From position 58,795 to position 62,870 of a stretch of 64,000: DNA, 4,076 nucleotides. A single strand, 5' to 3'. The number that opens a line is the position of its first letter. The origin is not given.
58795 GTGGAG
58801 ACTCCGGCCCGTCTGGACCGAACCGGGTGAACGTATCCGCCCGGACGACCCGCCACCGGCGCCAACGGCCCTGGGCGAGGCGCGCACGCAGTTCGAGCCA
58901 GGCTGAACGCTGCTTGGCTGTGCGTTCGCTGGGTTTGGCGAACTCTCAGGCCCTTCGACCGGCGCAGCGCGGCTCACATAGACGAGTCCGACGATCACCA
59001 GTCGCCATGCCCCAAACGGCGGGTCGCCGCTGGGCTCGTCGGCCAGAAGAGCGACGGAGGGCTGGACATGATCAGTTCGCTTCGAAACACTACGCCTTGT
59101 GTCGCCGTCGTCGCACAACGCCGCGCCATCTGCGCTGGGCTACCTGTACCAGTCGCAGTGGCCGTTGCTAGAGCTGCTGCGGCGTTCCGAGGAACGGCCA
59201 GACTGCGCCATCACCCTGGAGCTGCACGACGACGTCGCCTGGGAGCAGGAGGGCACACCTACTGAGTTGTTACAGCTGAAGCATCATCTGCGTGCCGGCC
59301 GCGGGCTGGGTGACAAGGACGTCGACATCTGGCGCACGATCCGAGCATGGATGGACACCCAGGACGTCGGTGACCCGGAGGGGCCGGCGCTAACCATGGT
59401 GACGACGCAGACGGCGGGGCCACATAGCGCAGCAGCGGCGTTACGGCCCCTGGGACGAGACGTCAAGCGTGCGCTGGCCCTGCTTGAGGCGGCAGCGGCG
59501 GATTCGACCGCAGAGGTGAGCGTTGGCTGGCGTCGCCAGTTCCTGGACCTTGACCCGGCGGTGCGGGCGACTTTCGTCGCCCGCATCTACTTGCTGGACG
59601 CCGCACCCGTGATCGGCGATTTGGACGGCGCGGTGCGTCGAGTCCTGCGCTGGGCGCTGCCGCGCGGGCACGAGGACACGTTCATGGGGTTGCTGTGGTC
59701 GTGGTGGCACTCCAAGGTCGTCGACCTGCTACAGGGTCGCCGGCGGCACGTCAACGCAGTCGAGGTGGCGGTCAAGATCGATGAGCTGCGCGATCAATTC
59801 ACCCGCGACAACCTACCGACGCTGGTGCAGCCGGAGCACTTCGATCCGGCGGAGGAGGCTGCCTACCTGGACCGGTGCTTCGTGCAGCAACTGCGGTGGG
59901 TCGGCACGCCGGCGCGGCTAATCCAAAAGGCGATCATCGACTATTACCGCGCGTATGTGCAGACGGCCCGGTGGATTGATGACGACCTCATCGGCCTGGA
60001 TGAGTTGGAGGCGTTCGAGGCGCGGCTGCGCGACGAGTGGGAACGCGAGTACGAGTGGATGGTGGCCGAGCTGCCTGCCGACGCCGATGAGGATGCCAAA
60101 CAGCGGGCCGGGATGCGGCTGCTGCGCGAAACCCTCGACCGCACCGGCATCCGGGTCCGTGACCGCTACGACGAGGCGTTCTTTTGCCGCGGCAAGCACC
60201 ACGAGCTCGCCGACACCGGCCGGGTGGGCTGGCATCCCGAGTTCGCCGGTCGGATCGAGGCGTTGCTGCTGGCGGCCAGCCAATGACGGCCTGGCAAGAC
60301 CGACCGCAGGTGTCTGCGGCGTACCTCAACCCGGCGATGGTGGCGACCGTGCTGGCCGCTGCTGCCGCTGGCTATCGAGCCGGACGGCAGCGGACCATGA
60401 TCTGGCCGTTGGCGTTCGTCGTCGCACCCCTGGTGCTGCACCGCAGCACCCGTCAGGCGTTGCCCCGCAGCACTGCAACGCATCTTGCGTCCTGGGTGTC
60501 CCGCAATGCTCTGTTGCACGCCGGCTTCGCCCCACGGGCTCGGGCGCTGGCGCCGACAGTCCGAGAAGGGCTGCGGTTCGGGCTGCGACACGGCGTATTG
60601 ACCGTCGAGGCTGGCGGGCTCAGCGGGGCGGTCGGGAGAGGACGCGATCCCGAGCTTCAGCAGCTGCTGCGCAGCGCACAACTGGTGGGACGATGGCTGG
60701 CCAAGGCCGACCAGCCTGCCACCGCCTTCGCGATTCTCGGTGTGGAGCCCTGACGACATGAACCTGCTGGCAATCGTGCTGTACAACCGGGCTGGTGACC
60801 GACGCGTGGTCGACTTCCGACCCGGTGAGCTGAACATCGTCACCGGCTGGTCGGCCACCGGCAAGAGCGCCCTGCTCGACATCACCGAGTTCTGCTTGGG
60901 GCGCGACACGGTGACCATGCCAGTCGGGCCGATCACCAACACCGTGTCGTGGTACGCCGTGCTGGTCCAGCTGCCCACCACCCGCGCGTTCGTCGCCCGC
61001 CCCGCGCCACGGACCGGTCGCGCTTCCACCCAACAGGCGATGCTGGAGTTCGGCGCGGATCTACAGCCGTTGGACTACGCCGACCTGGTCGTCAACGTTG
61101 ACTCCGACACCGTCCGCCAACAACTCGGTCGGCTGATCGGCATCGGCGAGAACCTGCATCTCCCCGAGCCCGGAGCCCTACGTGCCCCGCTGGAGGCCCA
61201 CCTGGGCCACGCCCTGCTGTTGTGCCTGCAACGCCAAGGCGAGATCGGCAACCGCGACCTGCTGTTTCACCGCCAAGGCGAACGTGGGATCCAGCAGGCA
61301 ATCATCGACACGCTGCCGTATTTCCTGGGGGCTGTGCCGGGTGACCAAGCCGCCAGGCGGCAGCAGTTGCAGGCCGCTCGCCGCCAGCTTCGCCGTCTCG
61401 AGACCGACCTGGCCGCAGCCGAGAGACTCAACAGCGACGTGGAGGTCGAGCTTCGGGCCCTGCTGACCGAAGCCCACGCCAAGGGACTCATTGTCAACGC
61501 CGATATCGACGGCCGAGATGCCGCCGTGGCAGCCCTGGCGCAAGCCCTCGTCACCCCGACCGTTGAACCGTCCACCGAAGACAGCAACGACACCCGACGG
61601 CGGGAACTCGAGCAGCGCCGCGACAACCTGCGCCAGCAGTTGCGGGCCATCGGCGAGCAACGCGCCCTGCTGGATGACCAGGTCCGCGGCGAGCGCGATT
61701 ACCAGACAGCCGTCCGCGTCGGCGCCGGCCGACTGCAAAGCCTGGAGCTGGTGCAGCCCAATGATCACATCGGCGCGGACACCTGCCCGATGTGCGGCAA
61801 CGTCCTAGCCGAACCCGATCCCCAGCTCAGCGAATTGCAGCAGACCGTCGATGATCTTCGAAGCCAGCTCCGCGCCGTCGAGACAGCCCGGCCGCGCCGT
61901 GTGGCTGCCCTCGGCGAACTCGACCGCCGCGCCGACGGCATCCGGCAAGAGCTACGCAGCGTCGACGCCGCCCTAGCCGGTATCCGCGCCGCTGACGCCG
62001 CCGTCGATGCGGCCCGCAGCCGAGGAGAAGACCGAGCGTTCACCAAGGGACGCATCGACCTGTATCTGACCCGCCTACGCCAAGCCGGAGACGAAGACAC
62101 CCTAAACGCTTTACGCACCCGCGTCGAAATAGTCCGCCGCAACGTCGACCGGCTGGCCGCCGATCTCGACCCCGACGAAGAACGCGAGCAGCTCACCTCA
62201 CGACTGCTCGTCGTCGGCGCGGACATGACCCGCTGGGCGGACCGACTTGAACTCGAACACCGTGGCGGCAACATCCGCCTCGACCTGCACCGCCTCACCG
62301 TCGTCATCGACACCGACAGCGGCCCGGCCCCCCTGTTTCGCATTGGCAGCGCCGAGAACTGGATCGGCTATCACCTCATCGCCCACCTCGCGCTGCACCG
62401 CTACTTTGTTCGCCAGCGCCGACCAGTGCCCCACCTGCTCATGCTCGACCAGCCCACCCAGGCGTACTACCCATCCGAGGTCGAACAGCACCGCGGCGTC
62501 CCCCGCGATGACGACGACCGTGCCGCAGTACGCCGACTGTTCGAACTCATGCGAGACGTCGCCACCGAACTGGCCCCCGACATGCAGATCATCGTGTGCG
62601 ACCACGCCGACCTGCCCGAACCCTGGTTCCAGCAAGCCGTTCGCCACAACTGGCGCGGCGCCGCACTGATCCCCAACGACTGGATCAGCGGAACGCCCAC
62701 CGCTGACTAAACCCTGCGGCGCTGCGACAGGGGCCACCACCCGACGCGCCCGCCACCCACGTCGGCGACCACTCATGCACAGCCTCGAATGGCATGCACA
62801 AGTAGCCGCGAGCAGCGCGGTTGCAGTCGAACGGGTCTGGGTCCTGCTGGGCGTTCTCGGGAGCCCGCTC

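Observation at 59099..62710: Three-gene ABC-three-component (ABC-3C)-like conflict system: nuclease effector + middle component + DUF3732-type SMC-like ATPase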

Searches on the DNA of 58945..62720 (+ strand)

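Call 59: search_dna_similar(query=window:58945-62720:+, collection=plasmids, mode=distant, max_rows=15)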
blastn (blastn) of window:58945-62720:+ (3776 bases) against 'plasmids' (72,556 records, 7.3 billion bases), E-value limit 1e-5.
Records with a match: 23; places in all: 25; records where one place covers at least 80% of the query: 0.
Best place of each record, by identity: >=99% 1; 60-80% 22.
By first word of the organism name: Streptomyces 17; Rhizobium 3; Rhodococcus 1; Azospirillum 1; Polaromonas 1.
By predicted mobility (MOB-suite, as given by PLSDB): non-mobilizable 11; mobilizable 9; conjugative 3.
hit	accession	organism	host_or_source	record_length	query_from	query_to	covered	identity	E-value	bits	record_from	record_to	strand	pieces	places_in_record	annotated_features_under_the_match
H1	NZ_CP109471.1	Streptomyces sp. NBC_01462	-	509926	174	3742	71%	65.1%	2e-60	461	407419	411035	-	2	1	DUF3732 domain-containing protein | ABC-three component system protein | three component ABC system middle component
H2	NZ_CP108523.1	Streptomyces sp. NBC_01230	-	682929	185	3742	70%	65.5%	9e-78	484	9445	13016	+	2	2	DUF3732 domain-containing protein | ABC-three component system protein | three component ABC system middle component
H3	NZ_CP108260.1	Streptomyces sp. NBC_00055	-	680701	185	3742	70%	65.5%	9e-78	484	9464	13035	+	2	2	DUF3732 domain-containing protein | ABC-three component system protein | three component ABC system middle component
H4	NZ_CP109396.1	Streptomyces sp. NBC_01527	-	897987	185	3742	70%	65.5%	9e-78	484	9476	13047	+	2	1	DUF3732 domain-containing protein | ABC-three component system protein | three component ABC system middle component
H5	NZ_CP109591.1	Streptomyces sp. NBC_01361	-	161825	192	3741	68%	65.2%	1e-62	485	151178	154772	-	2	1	DUF3732 domain-containing protein | ABC-three component system protein | three component ABC system middle component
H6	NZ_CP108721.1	Streptomyces sp. NBC_00998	-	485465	185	3716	60%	66.8%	4e-63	588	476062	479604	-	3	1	DUF3732 domain-containing protein | ABC-three component system protein | three component ABC system middle component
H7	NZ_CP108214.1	Streptomyces sp. NBC_00105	-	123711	185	3712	58%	66.5%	6e-48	526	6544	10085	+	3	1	DUF3732 domain-containing protein | ABC-three component system protein | three component ABC system middle component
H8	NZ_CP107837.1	Streptomyces sp. NBC_00523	-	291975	3304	3742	12%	70.7%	9e-46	195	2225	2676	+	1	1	DUF3732 domain-containing protein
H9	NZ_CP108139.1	Streptomyces sp. NBC_00184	-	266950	3279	3711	11%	68.1%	4e-25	125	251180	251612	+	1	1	DUF3732 domain-containing protein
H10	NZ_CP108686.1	Streptomyces sp. NBC_01014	-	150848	3350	3742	10%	70.9%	1e-43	187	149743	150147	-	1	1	DUF3732 domain-containing protein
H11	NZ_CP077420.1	Rhodococcus qingshengii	pure culture,oil-contaminated water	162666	3330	3711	10%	65.3%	1e-6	64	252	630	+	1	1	none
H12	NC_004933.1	Streptomyces lividans 1326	-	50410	3395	3746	9%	70.2%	3e-33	152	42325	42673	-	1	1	DUF3732 domain-containing protein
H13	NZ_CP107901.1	Streptomyces sp. NBC_00464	-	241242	3389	3712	9%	69.2%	5e-24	123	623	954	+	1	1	DUF3732 domain-containing protein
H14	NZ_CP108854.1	Streptomyces sp. NBC_00841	-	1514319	3395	3711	8%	69.1%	2e-23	121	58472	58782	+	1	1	record has no annotation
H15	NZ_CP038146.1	Streptomyces sp. S501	cell culture,sediment from seaside ...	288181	3497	3746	7%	67.3%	8e-9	73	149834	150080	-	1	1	DUF3732 domain-containing protein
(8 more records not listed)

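Call 79: get_annotated_region(hit=H2, flank=9500)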
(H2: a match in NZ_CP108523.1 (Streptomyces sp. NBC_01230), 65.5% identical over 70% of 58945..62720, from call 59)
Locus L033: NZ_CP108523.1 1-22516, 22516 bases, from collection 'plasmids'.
description: Streptomyces sp. NBC_01230 plasmid unnamed1, complete sequence
organism: Streptomyces sp. NBC_01230 (NCBI taxid 2903784)
taxonomy: Bacteria; Actinomycetota; Actinomycetes; Kitasatosporales; Streptomycetaceae; Streptomyces; Streptomyces sp. NBC 01230
host: -; source: -; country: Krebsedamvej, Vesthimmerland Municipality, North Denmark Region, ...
typing (MOB-suite, as given by PLSDB): mobilizable; relaxase MOBP,MOBP
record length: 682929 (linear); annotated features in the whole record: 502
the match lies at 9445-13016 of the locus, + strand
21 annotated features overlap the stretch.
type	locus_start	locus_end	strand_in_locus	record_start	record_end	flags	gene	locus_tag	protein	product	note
CDS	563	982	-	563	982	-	-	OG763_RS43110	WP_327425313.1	hypothetical protein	-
CDS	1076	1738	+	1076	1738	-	-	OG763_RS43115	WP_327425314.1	hypothetical protein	-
CDS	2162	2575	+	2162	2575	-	-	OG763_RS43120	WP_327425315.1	tetratricopeptide repeat protein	-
CDS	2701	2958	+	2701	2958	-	-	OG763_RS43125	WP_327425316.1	hypothetical protein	-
CDS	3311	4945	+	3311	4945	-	istA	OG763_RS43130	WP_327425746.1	IS21 family transposase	-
CDS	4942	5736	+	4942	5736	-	istB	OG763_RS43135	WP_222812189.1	IS21-like element helper ATPase IstB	-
CDS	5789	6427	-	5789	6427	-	-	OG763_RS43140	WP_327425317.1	HAD-IA family hydrolase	GO:0008152 - metabolic process [Evidence IEA]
CDS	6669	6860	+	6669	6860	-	-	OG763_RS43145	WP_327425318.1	hypothetical protein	-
CDS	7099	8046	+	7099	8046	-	-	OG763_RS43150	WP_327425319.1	hypothetical protein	-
CDS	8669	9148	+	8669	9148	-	-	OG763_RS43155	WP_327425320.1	hypothetical protein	-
CDS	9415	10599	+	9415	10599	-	-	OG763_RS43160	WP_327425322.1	ABC-three component system protein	-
CDS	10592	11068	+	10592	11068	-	-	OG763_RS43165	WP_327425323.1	three component ABC system middle component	-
CDS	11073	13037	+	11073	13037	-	-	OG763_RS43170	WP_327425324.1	DUF3732 domain-containing protein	-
CDS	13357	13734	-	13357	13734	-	-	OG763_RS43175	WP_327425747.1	fic family toxin-antitoxin system, toxin component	-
CDS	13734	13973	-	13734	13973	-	-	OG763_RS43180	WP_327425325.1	hypothetical protein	-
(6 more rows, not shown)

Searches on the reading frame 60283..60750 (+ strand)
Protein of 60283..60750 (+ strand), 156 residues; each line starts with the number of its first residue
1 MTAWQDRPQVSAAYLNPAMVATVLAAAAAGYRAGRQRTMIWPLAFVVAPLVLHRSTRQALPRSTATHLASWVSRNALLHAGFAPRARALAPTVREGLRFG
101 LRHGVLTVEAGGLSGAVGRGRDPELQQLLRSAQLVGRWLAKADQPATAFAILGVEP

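Call 7: search_protein_families(library=pfam, proteins=[window:60283-60750:+], max_evalue=0.1)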
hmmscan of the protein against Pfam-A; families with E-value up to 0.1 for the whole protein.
window:60283-60750:+ (156 aa): 1 family
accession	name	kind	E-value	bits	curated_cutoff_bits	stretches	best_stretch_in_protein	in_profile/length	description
PF20131.4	MC3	-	1.3e-32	112.9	23.2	1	4-156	1-159/159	ABC-three component (ABC-3C) system Middle Component 3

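Call 8: search_protein_families(library=ncbifam, proteins=[window:60283-60750:+], max_evalue=0.1)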
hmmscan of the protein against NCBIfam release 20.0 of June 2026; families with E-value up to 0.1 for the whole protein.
window:60283-60750:+ (156 aa): 0 families

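Call 9: search_protein_families(library=padloc, proteins=[window:60283-60750:+], max_evalue=0.1)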
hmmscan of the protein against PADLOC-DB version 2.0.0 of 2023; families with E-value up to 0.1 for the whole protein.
window:60283-60750:+ (156 aa): 1 family
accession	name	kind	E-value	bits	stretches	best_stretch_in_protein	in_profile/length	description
PDLC03870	LmuC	-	5.2e-06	25.2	1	15-155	12-162/163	-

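Call 13: search_solved_structures(query=window:60283-60750:+, max_evalue=10, show_alignments=1)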
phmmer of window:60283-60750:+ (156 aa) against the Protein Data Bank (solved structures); distinct sequences matched with E-value up to 10: 6.
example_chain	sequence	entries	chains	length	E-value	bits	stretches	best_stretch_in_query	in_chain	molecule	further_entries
9hqu_D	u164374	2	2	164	0.29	14.5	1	15-64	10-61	LmuC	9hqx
8wm6_R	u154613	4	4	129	0.34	14.3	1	20-75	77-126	PsaR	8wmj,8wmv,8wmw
4z2y_A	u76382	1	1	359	1.1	12.7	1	62-119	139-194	CalO6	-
9uxh_D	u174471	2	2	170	1.8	11.9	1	15-73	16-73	Lamassu C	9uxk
9uxl_D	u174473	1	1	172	1.9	11.8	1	15-73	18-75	Lamassu C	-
9ny5_C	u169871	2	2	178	2.1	11.7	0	15-73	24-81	LmuC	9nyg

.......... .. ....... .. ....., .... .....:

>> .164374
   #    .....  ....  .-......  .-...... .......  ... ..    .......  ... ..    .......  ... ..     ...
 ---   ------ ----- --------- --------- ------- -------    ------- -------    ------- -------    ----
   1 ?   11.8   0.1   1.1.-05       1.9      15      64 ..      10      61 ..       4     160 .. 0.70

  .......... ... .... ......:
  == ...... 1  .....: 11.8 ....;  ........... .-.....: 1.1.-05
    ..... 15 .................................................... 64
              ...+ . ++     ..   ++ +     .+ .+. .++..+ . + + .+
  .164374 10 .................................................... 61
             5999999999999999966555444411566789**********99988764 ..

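Call 56: search_solved_structures(query=A4, max_evalue=1, show_alignments=2)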
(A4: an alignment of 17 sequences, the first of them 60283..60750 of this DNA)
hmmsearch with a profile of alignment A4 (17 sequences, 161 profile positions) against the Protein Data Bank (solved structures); distinct sequences matched with E-value up to 1: 32.
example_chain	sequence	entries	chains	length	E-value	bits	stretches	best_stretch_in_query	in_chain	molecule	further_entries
9hqu_D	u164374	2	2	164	8.1e-07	32.2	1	11-148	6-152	LmuC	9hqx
9uxh_D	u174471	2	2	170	1.1e-05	28.5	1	15-148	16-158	Lamassu C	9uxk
9uxl_D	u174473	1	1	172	1.1e-05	28.5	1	15-148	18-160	Lamassu C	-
9ny5_C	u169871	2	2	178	1.3e-05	28.3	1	15-148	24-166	LmuC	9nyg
4qb8_A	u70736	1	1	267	0.54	13.3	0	35-84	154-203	Beta-lactamase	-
3ny4_A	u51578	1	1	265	0.54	13.3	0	35-84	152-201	Beta-lactamase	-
4jlf_A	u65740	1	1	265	0.57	13.2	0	35-84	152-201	Beta-lactamase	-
9qi7_A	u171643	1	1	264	0.58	13.2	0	35-84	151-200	Beta-lactamase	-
9qi6_A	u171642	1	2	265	0.59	13.1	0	35-84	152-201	Beta-lactamase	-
9qi5_A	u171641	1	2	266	0.61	13.1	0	35-84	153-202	Beta-lactamase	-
9hit_A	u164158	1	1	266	0.61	13.1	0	35-85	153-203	Beta-lactamase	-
9hck_A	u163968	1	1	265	0.62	13.1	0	35-85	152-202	Beta-lactamase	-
6h27_A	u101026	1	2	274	0.62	13.1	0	35-84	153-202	BlaC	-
8r88_A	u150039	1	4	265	0.64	13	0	35-84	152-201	Beta-lactamase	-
8btu_A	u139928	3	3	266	0.64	13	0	34-84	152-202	Beta-lactamase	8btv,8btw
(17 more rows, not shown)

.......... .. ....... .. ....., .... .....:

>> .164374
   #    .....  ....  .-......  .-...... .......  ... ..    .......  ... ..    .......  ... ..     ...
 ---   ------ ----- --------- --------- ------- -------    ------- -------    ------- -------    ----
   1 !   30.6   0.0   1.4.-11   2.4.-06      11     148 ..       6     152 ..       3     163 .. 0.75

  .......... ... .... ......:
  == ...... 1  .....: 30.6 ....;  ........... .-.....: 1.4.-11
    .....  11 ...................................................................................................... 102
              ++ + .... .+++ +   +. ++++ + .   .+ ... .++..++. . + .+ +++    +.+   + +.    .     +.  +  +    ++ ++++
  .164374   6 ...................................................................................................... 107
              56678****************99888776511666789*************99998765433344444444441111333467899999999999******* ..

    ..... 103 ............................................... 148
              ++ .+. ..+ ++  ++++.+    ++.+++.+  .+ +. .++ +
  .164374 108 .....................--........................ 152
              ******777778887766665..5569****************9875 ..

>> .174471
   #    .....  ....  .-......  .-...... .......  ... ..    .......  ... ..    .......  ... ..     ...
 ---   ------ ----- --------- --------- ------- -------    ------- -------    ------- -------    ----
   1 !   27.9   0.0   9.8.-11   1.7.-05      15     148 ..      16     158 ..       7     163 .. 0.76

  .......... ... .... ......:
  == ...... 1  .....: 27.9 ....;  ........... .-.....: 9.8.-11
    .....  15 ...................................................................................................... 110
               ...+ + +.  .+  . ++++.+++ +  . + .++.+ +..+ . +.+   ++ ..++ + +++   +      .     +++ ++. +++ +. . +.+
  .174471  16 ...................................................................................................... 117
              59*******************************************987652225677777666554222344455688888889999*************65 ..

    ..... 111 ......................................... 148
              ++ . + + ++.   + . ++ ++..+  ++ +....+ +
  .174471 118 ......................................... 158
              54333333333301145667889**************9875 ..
